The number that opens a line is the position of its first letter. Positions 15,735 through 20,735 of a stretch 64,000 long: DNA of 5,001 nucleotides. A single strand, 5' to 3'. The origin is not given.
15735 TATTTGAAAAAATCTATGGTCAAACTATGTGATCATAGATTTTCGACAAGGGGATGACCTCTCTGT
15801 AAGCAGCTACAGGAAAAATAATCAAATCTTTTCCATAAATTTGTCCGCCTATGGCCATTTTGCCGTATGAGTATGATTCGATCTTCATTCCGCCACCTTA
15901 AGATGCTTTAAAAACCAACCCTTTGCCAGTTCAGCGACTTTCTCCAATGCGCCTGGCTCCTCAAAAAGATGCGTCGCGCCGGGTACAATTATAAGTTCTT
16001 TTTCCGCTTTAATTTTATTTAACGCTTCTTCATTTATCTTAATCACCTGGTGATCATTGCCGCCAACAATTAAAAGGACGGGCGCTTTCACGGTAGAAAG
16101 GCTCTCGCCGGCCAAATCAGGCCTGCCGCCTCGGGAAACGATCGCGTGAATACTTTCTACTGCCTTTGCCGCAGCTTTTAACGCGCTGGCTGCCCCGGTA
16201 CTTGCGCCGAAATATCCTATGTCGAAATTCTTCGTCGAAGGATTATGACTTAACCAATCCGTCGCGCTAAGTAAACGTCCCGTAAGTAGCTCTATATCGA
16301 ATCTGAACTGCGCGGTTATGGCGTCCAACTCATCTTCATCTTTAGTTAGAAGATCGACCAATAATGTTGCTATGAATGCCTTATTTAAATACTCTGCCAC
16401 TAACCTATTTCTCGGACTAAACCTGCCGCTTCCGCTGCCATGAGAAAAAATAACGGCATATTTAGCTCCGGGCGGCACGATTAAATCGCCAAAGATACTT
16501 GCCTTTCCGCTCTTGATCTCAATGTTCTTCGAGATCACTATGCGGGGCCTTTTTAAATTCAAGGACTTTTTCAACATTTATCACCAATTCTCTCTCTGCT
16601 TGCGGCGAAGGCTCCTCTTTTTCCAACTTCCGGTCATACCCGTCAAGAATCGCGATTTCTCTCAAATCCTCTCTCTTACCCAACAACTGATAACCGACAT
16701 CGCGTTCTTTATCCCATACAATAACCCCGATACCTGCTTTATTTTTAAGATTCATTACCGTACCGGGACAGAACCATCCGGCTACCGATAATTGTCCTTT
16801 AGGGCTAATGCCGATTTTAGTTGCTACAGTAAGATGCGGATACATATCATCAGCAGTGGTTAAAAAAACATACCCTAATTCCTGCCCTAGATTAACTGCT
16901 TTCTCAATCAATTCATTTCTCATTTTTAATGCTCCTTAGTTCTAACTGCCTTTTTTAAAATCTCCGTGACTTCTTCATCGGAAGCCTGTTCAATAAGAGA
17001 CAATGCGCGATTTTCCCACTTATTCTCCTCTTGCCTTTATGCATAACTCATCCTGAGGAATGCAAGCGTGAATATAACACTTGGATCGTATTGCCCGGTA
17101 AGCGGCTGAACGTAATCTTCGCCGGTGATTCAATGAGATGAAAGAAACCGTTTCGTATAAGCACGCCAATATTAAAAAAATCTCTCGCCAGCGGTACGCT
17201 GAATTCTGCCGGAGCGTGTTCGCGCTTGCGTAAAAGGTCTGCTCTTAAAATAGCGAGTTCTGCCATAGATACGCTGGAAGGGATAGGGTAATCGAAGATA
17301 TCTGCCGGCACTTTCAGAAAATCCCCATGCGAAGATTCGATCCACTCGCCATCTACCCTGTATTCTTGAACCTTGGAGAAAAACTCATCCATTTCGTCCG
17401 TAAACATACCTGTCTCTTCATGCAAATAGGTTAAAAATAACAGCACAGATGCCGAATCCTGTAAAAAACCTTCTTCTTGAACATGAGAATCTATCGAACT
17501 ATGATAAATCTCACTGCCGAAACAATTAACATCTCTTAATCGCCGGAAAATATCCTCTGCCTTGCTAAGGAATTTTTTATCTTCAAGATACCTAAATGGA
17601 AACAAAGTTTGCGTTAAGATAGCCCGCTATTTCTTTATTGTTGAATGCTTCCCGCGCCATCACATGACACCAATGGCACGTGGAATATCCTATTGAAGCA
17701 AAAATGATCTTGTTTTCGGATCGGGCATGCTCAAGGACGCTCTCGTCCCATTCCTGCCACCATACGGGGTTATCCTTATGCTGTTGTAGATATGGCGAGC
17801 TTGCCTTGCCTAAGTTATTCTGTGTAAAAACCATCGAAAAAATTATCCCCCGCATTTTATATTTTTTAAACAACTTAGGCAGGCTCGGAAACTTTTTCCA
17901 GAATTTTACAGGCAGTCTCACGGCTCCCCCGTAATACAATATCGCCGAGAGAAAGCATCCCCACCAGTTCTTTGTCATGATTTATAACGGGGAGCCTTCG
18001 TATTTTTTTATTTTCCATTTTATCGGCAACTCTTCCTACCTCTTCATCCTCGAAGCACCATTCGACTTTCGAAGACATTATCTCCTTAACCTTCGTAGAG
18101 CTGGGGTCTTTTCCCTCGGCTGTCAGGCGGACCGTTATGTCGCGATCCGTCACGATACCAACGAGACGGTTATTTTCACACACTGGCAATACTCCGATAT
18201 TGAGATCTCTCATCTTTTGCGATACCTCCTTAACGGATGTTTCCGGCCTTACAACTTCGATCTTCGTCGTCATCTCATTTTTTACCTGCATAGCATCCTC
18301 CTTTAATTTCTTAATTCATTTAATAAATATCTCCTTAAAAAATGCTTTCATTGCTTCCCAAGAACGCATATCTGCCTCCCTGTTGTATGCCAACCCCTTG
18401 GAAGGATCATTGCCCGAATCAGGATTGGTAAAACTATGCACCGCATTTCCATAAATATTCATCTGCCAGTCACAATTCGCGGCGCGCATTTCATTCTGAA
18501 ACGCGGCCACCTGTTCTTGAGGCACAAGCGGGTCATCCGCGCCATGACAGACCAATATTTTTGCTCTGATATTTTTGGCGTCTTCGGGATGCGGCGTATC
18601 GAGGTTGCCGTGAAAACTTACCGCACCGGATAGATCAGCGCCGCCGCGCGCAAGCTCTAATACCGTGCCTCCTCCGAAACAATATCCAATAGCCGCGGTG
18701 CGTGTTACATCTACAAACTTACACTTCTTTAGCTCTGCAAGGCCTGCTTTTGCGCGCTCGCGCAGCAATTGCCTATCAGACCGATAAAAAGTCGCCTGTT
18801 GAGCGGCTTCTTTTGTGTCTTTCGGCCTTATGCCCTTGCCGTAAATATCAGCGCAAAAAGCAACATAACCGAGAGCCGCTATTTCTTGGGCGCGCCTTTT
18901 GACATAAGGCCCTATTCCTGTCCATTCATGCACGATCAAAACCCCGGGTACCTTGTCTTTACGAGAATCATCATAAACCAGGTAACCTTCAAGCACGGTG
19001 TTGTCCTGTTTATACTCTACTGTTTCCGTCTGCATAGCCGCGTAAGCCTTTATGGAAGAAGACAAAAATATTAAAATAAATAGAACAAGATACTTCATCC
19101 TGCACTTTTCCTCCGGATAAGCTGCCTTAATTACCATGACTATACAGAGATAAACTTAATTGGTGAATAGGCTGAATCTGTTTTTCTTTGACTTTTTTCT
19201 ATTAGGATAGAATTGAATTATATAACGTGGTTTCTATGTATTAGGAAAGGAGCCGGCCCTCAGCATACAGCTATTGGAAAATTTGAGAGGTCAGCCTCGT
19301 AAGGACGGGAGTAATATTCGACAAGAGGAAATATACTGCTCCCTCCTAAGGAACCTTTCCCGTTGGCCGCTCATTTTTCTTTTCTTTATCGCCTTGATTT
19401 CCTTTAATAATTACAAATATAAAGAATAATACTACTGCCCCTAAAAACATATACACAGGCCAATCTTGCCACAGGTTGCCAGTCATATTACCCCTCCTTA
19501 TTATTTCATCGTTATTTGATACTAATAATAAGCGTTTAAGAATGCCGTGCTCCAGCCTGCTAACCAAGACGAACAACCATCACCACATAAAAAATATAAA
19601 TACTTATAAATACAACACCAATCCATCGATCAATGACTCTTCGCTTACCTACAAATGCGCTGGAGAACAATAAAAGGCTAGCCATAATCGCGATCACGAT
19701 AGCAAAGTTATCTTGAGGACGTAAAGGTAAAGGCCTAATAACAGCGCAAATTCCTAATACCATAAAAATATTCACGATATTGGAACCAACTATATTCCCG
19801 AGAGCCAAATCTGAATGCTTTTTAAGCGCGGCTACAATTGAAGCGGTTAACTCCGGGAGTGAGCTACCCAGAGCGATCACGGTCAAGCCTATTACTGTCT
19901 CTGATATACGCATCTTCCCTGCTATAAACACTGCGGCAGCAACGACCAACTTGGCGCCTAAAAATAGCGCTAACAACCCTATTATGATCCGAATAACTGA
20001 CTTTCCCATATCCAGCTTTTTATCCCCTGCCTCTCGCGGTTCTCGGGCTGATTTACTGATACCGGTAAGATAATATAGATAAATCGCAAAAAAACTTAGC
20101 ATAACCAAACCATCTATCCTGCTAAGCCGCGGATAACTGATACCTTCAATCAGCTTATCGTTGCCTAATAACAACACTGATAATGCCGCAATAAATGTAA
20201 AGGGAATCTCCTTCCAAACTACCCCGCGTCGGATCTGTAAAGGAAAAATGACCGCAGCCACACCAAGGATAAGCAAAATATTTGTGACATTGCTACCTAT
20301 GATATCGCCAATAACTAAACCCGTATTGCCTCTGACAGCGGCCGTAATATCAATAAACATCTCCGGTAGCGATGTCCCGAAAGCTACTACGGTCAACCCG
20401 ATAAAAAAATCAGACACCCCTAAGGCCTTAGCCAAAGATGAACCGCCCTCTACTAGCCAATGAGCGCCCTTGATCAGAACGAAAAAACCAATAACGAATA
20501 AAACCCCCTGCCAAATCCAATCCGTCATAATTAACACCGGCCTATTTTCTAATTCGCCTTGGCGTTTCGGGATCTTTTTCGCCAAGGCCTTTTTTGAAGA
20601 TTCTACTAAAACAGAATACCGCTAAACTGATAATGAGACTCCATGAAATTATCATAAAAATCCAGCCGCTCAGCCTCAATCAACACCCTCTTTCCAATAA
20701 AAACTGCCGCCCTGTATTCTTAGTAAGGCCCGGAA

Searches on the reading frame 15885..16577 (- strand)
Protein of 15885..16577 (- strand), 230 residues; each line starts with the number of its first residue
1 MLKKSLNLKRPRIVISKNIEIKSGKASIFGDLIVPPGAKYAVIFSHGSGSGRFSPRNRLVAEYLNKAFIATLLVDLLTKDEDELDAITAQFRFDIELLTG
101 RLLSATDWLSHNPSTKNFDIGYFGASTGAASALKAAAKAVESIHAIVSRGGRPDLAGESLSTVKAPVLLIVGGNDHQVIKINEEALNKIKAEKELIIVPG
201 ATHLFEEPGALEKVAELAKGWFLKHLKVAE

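Call 108: search_protein_families(library=pfam, max_evalue=0.0001, proteins=[window:15885-16577:-])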
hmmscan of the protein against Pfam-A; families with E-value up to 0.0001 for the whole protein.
window:15885-16577:- (230 aa): 2 families
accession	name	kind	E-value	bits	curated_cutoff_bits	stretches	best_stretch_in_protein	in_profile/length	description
PF01738.24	DLH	-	5.9e-10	39.5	21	1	95-211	74-194/217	Dienelactone hydrolase family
PF02129.25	Peptidase_S15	-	1.6e-06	28.5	23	0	105-155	83-132/262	X-Pro dipeptidyl-peptidase (S15 family)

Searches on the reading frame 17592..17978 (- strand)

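Call 107: search_protein_families(library=pfam, max_evalue=0.001, proteins=[window:17592-17978:-])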
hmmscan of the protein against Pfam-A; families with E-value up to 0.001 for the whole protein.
window:17592-17978:- (128 aa): 2 families
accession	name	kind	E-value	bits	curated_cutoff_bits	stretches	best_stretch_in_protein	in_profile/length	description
PF03190.21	Thioredox_DsbH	-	7.1e-32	111.1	27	1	53-128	1-76/163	Protein of unknown function, DUF255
PF13899.12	Thioredoxin_7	-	3.7e-06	27.4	27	1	73-126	1-54/83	Thioredoxin-like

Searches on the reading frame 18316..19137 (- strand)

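Call 108: search_protein_families(library=pfam, max_evalue=0.0001, proteins=[window:18316-19137:-])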
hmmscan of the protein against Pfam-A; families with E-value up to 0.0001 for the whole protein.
window:18316-19137:- (273 aa): 4 families
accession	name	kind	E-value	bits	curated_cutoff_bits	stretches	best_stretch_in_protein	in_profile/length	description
PF01738.24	DLH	-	6.7e-49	166.8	21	1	50-270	2-216/217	Dienelactone hydrolase family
PF00326.27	Peptidase_S9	-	4.3e-07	30.1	22.6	0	187-243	138-196/213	Prolyl oligopeptidase family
PF02230.22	Abhydrolase_2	-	9.4e-06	26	23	1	122-237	91-202/217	Phospholipase/Carboxylesterase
PF12146.15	Hydrolase_4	-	2.4e-05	24.2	27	0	185-238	185-236/239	Serine aminopeptidase, S33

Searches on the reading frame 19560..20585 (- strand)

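Call 106: search_protein_families(library=pfam, max_evalue=0.001, proteins=[window:19560-20585:-])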
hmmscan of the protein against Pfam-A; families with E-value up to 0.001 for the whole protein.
window:19560-20585:- (341 aa): 1 family
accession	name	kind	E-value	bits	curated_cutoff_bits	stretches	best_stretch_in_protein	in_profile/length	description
PF01699.29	Na_Ca_ex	-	8.6e-66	221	24.9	2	196-338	2-150/151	Sodium/calcium exchanger protein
